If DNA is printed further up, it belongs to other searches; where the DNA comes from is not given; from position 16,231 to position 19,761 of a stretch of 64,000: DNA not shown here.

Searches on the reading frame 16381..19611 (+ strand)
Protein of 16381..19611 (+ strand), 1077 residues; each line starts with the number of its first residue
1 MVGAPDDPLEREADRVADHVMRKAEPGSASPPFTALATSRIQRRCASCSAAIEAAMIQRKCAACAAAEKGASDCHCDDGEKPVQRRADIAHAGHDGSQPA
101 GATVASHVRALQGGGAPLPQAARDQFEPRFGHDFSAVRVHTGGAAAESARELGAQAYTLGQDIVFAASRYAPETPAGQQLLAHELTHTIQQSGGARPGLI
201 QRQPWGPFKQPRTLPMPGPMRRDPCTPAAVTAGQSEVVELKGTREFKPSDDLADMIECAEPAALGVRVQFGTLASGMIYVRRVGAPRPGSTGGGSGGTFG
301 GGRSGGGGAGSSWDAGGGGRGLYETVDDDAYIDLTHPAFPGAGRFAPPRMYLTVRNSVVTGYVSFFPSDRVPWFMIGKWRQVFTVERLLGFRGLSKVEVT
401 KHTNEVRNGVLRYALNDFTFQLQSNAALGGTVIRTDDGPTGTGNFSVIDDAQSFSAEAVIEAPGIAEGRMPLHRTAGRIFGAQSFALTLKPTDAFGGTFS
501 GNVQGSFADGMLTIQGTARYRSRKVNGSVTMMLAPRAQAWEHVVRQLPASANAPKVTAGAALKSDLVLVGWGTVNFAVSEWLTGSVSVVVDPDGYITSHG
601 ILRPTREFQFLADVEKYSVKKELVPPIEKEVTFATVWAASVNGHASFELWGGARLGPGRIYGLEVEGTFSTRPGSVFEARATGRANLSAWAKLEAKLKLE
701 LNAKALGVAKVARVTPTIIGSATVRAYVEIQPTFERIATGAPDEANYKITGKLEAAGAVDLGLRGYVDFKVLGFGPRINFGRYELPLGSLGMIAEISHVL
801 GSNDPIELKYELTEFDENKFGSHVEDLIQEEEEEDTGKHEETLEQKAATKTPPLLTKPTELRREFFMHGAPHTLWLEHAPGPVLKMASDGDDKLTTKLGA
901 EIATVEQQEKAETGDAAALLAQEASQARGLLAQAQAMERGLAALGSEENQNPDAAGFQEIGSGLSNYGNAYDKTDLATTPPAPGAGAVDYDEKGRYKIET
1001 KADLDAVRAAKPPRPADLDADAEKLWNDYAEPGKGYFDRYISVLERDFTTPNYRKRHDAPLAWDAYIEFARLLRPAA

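Call 32: search_protein_families(library=pfam, proteins=[window:16381-19611:+], max_evalue=0.001)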
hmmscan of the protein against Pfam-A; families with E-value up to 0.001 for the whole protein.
window:16381-19611:+ (1077 aa): 1 family
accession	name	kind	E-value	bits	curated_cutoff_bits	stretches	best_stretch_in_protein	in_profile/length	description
PF13699.11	eCIS_core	-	2e-33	114.8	22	1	117-194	1-78/79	eCIS core domain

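Call 33: search_protein_families(library=ncbifam, proteins=[window:16381-19611:+], max_evalue=0.001)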
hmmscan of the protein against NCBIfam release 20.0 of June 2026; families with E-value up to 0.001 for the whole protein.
window:16381-19611:+ (1077 aa): 0 families
